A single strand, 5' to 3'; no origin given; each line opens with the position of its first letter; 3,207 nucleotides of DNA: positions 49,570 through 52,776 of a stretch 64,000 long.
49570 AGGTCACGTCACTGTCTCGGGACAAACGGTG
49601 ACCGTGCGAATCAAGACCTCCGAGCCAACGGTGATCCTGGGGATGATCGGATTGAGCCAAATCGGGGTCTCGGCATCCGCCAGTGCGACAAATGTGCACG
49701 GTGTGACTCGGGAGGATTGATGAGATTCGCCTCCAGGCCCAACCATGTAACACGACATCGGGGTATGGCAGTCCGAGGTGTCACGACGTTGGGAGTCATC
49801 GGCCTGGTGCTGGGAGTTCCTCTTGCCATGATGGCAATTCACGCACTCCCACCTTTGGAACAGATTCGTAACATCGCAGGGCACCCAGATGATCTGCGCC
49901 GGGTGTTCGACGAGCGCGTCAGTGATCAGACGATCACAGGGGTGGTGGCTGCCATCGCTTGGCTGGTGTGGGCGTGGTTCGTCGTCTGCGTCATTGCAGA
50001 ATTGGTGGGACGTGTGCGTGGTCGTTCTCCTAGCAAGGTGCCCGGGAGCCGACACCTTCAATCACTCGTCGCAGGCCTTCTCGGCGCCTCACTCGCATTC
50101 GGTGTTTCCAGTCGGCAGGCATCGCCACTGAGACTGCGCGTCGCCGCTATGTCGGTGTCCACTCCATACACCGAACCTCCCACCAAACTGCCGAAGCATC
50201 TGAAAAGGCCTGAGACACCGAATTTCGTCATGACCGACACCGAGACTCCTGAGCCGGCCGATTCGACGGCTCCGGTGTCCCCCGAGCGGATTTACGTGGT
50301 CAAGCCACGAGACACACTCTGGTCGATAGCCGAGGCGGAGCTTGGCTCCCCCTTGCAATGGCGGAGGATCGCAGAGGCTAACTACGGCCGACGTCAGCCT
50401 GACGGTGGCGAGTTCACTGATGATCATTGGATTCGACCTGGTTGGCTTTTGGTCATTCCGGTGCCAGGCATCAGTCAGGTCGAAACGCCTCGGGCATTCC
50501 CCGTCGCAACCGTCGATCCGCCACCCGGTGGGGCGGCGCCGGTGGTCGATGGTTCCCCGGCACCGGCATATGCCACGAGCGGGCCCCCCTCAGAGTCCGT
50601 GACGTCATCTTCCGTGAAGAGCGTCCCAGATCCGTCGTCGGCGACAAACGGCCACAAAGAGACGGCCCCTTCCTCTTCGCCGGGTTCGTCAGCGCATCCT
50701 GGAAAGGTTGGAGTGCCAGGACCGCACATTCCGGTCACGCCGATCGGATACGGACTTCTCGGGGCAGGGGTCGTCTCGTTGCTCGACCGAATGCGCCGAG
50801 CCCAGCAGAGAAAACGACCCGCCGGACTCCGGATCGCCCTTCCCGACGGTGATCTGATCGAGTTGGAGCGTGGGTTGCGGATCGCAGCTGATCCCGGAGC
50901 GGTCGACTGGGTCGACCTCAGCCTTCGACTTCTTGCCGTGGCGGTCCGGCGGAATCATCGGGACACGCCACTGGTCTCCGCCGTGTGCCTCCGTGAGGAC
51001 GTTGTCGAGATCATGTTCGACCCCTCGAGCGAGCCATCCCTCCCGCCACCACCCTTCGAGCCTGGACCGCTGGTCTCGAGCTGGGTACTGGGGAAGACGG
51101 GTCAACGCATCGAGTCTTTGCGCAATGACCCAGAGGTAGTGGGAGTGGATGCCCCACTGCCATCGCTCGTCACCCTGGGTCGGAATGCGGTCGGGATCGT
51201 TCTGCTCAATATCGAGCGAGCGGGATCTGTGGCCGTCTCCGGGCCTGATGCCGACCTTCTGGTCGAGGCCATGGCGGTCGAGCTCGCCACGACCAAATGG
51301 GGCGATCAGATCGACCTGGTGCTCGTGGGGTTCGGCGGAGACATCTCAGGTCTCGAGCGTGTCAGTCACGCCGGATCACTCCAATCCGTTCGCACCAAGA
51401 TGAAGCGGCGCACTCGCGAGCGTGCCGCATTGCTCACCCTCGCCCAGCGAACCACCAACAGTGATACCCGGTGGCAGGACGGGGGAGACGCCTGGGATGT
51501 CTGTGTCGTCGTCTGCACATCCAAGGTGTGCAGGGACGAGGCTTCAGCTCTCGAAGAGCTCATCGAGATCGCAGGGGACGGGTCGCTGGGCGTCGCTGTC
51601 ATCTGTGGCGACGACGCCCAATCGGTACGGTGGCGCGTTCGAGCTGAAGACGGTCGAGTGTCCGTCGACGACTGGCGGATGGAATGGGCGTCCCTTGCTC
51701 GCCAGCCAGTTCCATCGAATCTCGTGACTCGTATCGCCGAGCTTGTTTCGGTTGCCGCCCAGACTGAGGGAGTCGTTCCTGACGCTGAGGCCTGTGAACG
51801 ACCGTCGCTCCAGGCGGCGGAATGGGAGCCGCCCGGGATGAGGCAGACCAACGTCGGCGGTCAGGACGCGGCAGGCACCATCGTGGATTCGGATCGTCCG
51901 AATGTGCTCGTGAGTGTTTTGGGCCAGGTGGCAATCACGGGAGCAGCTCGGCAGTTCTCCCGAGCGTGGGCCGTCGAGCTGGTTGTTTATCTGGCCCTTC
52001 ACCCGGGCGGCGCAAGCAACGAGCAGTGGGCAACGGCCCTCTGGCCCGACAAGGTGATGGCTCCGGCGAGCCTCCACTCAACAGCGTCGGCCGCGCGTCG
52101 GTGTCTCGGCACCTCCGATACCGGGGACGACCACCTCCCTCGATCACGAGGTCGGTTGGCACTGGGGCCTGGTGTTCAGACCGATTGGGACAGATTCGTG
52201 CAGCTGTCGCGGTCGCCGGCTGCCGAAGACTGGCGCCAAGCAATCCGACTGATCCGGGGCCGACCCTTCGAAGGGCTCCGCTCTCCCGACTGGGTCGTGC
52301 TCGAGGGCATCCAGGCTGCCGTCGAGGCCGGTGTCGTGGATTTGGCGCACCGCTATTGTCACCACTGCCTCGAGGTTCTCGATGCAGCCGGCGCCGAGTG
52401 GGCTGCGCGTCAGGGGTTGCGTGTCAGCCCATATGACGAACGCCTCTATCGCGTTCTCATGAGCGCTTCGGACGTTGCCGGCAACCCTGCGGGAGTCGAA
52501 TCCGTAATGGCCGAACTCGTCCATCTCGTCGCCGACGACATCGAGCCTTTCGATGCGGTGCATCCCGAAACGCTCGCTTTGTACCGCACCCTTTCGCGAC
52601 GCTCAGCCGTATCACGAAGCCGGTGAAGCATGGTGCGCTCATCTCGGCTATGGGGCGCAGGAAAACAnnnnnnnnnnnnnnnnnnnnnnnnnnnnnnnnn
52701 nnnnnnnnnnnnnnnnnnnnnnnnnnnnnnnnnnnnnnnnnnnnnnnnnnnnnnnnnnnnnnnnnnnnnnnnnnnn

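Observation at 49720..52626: A membrane-tethered SARP (wHTH + BTAD) with an extracytoplasmic LysM loop is encoded as the last gene of the Tad pilus operon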

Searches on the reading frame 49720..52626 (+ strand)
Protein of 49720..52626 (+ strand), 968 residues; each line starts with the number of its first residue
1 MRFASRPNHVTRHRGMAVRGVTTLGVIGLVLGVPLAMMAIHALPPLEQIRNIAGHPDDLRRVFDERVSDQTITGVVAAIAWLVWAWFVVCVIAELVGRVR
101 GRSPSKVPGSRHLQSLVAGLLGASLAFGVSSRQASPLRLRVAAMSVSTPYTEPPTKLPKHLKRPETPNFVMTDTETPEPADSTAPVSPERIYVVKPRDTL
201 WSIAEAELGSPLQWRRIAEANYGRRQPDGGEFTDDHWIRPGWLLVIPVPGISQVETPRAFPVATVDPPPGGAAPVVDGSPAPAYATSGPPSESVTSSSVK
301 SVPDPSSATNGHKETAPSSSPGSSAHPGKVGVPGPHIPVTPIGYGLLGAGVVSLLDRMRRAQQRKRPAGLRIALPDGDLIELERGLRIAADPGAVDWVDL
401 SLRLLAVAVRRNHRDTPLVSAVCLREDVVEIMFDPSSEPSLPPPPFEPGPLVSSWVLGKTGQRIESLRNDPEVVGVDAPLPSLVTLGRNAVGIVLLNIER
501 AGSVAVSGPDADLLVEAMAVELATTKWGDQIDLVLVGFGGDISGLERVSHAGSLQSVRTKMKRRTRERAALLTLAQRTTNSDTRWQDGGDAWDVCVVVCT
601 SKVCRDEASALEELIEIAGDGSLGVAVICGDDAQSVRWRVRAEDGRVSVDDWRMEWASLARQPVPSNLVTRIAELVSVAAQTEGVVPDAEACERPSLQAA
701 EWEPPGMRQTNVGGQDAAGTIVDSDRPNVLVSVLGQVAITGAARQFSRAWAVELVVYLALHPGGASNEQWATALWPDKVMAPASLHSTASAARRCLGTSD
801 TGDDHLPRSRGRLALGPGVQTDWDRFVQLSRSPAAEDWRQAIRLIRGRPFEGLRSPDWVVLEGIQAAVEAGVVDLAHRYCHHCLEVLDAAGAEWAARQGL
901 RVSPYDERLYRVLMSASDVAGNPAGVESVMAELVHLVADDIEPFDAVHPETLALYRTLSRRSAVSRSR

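Call 3: search_protein_families(library=pfam, proteins=[window:49720-52626:+], max_evalue=1)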
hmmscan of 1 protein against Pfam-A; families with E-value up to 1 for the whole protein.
window:49720-52626:+ (968 aa): 2 families
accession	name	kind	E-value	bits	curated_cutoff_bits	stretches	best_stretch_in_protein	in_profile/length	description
PF01476.26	LysM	-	0.00041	20.7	20.9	1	192-247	1-43/43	LysM domain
PF03704.23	BTAD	-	0.0017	19.2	22.1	1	833-940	24-129/146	Bacterial transcriptional activator domain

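Call 4: search_protein_families(library=ncbifam, proteins=[window:49720-52626:+], max_evalue=1)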
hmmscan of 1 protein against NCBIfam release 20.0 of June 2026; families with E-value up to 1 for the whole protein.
window:49720-52626:+ (968 aa): 3 families
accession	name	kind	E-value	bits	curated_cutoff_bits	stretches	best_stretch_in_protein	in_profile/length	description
NF008399.0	PRK11198.1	equivalog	0.00077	19.9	134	1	184-222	90-128/149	peptidoglycan-binding protein LysM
NF012230.0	LWXIA_domain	equivalog_domain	0.088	12.9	33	1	191-220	4-33/74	LWXIA domain-containing protein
NF003614.0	PRK05257.3-5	equivalog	0.14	10.6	850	1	452-543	389-478/499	malate:quinone oxidoreductase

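Call 7: find_homologous_proteins(query=window:49720-52623:+, max_evalue=0.001)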
Query window:49720-52623:+ (968 aa): 105 proteins with E <= 0.001 among 8000 candidates.
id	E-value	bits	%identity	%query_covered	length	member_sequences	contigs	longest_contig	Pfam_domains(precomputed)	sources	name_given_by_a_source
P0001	0.0e+0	2165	100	100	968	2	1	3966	-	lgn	-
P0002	0.0e+0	1573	72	100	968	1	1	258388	-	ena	-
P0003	0.0e+0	1254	63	100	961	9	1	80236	-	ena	-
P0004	0.0e+0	1229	61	100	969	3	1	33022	-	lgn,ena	-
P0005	0.0e+0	1224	61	99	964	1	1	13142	-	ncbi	-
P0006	0.0e+0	1209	59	99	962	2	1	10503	PF01476.27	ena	-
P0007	0.0e+0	1208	62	98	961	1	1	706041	-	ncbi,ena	-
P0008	0.0e+0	1205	60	99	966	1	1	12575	-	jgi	jgi:DNA-binding SARP family transcriptional activator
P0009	0.0e+0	1199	60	99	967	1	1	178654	-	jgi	jgi:hypothetical protein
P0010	0.0e+0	1197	60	98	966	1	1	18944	-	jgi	-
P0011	0.0e+0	1180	59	98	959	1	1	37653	-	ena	-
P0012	0.0e+0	1177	59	99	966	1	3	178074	PF01476.27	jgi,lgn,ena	-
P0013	0.0e+0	1159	60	96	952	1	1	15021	-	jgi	jgi:DNA-binding SARP family transcriptional activator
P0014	0.0e+0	1158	58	99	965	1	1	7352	-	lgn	-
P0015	0.0e+0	1151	57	100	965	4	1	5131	-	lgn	-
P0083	5.6e-46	175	29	28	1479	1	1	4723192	PF03704.24,PF01476.27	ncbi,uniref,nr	ncbi:LysM peptidoglycan-binding domain-containing protein [Myceligenerans xiligouense]|uniref:DNA-bi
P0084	1.6e-43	167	31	20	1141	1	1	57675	PF01476.27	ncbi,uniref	ncbi:hypothetical protein [Streptomyces flaveolus]|uniref:hypothetical protein n=1 Tax=Streptomyces 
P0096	1.4e-32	131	29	19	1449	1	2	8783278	PF03704.24,PF01476.27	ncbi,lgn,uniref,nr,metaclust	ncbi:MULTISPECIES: LysM peptidoglycan-binding domain-containing protein [Kitasatospora]|uniref:LysM 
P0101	3.8e-25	106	27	61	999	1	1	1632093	-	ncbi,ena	-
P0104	3.6e-10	57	41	5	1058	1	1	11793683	-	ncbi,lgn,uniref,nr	ncbi:BTAD domain-containing putative transcriptional regulator [Umezawaea sp. Da 62-37]|uniref:BTAD 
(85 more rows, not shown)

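Call 8: search_solved_structures(query=window:49720-52623:+, max_evalue=1, show_alignments=3)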
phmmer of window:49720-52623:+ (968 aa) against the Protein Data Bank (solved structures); distinct sequences matched with E-value up to 1: 1.
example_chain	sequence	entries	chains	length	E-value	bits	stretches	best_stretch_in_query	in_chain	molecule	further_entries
9gtp_P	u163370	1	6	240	0.19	12.7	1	173-221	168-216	LysM domain-containing protein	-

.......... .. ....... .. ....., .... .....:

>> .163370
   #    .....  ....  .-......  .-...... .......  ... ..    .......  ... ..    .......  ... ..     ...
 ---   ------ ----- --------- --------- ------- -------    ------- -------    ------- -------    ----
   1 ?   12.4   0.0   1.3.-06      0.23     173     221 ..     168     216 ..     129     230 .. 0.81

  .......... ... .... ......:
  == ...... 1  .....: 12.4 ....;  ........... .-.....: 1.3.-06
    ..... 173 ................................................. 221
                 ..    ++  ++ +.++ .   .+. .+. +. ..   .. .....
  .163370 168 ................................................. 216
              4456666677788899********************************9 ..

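Call 20: find_related_loci(query=A2, collection=genome_contigs, flank=10000)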
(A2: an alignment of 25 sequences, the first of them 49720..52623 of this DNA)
Query A2 (968 aa) in genome_contigs; peptide patterns used: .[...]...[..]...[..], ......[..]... (x = any residue, [..] = any of these).
228 stretches matched a pattern; 184 encode a relative of the query (tblastn E <= 1e-3); the best 80 are kept; 80 distinct loci.
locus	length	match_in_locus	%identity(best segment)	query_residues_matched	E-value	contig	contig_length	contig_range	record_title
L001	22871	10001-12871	59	11-968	0e+0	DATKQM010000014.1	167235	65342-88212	MAG TPA_asm: Acidimicrobiales bacterium isolate SMAG_U14002 k141_696101, whole genome shotgun sequence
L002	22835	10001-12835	62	16-967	0e+0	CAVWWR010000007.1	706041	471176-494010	MAG: uncultured Acidimicrobiales bacterium isolate MFD03399.bin.2.90 genome assembly, contig: contig_2080, whole genome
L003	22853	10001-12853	58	16-968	0e+0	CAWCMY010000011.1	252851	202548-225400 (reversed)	MAG: uncultured Acidimicrobiales bacterium isolate MFD05502.bin.2.155 genome assembly, contig: contig_68621, whole genom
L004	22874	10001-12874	57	3-968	0e+0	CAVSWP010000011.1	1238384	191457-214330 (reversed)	MAG: uncultured Acidimicrobiales bacterium isolate MFD09222.bin.1.147 genome assembly, contig: contig_66070, whole genom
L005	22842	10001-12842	63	12-966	0e+0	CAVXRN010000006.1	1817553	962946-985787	MAG: uncultured Acidimicrobiales bacterium isolate MFD01716.bin.2.26 genome assembly, contig: contig_9901, whole genome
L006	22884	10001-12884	61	7-968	0e+0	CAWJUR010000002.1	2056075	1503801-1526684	MAG: uncultured Acidimicrobiales bacterium isolate MFD00964.bin.2.170 genome assembly, contig: contig_1716, whole genome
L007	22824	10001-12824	62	10-958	0e+0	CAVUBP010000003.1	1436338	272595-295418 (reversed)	MAG: uncultured Acidimicrobiales bacterium isolate MFD01872.bin.2.79 genome assembly, contig: contig_66002, whole genome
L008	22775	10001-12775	46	33-962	0e+0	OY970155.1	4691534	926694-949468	MAG: uncultured Acidimicrobiaceae bacterium isolate MFD10071.bin.2.24 genome assembly, chromosome: 1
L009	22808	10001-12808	47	19-963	0e+0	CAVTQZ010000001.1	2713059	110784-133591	MAG: uncultured Acidimicrobiaceae bacterium isolate MFD09603.bin.1.273 genome assembly, contig: contig_13741, whole geno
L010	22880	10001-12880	63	1-967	0e+0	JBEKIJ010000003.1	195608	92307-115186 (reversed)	MAG: Acidimicrobiales bacterium isolate SPRUCE 298 SPRUCE_298_3, whole genome shotgun sequence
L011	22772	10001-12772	45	43-966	0e+0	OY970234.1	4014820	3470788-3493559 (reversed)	MAG: uncultured Acidimicrobiaceae bacterium isolate MFD04540.bin.1.70 genome assembly, chromosome: 1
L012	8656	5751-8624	47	19-968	0e+0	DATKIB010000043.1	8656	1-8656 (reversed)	MAG TPA_asm: Acidimicrobiales bacterium isolate SMAG_U14593 k141_3096566, whole genome shotgun sequence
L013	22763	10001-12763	44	44-966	0e+0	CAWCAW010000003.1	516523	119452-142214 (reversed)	MAG: uncultured Acidimicrobiaceae bacterium isolate MFD04540.bin.2.81 genome assembly, contig: contig_14634, whole genom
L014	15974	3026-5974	42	25-968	0e+0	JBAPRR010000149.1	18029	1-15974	MAG: Acidimicrobiales bacterium isolate MFD01230_ilm_asm_bin12 k127_131348, whole genome shotgun sequence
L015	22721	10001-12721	46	37-968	0e+0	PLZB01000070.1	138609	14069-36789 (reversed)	MAG: Acidimicrobiaceae bacterium isolate palsa_743 73.20120700_P3D.200_contig_37527, whole genome shotgun sequence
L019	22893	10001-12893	53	1-967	0e+0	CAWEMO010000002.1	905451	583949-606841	MAG: uncultured Acidimicrobiales bacterium isolate MFD03044.bin.1.163 genome assembly, contig: contig_17653, whole genom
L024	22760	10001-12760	40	26-955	3e-177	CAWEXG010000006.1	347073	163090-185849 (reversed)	MAG: uncultured Acidimicrobiaceae bacterium isolate MFD06092.bin.2.164 genome assembly, contig: contig_66238, whole geno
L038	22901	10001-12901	58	1-967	0e+0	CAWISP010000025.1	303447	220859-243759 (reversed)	MAG: uncultured Acidimicrobiales bacterium isolate MFD09222.bin.3.40 genome assembly, contig: contig_56355, whole genome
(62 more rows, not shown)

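Call 24: find_encoding_contigs(protein=P0084, flank=10000, max_places=2)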
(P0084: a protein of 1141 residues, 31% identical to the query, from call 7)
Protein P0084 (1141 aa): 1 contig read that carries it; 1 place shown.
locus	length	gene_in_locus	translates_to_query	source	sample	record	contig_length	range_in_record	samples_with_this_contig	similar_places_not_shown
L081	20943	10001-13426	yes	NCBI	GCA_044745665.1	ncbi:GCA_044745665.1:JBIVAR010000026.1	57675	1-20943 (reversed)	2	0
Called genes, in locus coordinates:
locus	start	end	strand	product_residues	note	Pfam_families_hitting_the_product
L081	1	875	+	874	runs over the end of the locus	-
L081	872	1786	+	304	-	PF13814:Replic_Relax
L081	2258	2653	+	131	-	-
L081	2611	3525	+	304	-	-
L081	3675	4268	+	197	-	PF08666:SAF, PF13144:ChapFlgA (weak)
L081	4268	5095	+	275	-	-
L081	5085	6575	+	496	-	PF00437:T2SSE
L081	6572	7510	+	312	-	PF00482:T2SSF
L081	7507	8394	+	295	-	-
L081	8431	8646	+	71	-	-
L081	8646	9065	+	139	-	PF07811:TadE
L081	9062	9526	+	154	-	PF07811:TadE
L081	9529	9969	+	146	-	PF13400:Tad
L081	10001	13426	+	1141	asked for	PF01476:LysM (faint)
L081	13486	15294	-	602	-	PF10935:DUF2637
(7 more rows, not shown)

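Call 25: find_encoding_contigs(protein=P0083, flank=10000, max_places=2)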
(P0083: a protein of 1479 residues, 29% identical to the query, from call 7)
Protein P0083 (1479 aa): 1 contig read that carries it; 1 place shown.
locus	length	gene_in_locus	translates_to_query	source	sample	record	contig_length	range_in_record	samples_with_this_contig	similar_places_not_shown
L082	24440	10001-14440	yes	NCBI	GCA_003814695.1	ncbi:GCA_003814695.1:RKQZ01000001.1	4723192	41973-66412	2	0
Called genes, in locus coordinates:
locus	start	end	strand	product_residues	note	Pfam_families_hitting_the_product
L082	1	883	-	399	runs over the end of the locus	-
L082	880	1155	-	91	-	-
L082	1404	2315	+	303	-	-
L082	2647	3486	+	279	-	PF08666:SAF (faint)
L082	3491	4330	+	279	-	-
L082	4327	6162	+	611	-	PF00437:T2SSE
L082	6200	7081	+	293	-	PF00482:T2SSF (weak)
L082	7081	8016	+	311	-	-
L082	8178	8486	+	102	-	-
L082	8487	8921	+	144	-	PF07811:TadE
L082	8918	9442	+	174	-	PF07811:TadE (weak)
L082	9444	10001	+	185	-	PF13400:Tad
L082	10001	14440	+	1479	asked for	PF01476:LysM (weak), PF03704:BTAD (weak)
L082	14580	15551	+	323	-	-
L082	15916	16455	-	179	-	PF17761:DUF1016_N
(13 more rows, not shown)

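Call 29: predict_structure(alignment_id=A1)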
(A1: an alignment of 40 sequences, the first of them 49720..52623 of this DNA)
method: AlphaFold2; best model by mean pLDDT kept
length: 968 residues; sequences in the alignment: 40
mean_pLDDT: 78.7   pTM: 0.65
mean pLDDT of the five models: 78.7, 75.9, 75.0, 74.8, 74.3
residues with pLDDT >= 90: 527; 70-90: 196; 50-70: 48; < 50: 197
segments of 3 or more residues with pLDDT < 50: 1-11, 127-186, 252-336, 689-723, 965-968
pLDDT, mean of each block of 10 residues (from residue 1): 39 67 85 85 79 77 70 81 86 83 69 71 52 34 33 31 30 32 49 95 95 94 92 90 87 36 34 35 37 35 34 34 37 54 94 92 90 90 94 96 95 91 96 83 93 92 96 94 96 96 96 97 93 91 83 95 96 93 89 95 97 96 97 93 93 77 93 93 74 34 35 38 65 97 94 96 92 87 93 96 92 93 96 97 96 86 90 97 98 98 95 97 95 85 69 93 51
secondary structure, 60 per line:
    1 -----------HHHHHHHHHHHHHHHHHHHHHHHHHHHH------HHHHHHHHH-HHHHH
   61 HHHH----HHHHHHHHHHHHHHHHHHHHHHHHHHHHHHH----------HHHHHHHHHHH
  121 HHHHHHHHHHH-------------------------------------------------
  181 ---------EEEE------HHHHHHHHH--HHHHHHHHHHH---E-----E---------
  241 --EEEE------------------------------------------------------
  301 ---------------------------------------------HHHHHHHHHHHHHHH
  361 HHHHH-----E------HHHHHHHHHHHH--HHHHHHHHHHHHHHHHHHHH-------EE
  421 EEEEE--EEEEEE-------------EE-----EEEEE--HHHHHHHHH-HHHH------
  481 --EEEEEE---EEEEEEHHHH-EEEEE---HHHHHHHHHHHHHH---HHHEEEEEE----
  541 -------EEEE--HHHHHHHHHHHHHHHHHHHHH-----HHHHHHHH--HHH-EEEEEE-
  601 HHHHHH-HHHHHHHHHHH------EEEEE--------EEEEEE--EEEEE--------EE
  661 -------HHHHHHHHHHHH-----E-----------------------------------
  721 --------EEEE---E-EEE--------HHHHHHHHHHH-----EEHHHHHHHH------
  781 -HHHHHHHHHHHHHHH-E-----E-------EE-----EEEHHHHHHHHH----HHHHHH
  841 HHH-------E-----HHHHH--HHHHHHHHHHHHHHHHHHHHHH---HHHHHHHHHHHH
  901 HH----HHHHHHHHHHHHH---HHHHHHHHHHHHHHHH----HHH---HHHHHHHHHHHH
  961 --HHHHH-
elements in order (helices of 4 or more, strands of 3 or more residues): H12-39 H46-54 H56-64 H69-99 H110-131 E190-193 H200-208 H211-221 E243-246 H346-365 H378-389 H392-411 E419-425 E428-433 E454-458 H461-469 H471-474 E483-488 E492-497 H498-501 E503-507 H511-524 E531-536 E548-551 H554-574 H580-587 E594-599 H601-606 H608-618 E625-629 E638-643 E646-650 H668-679 E729-732 E738-740 H749-759 H767-774 H782-796 E819-821 H822-830 H835-843 H857-861 H864-885 H889-902 H907-919 H923-938 H949-960 H963-967
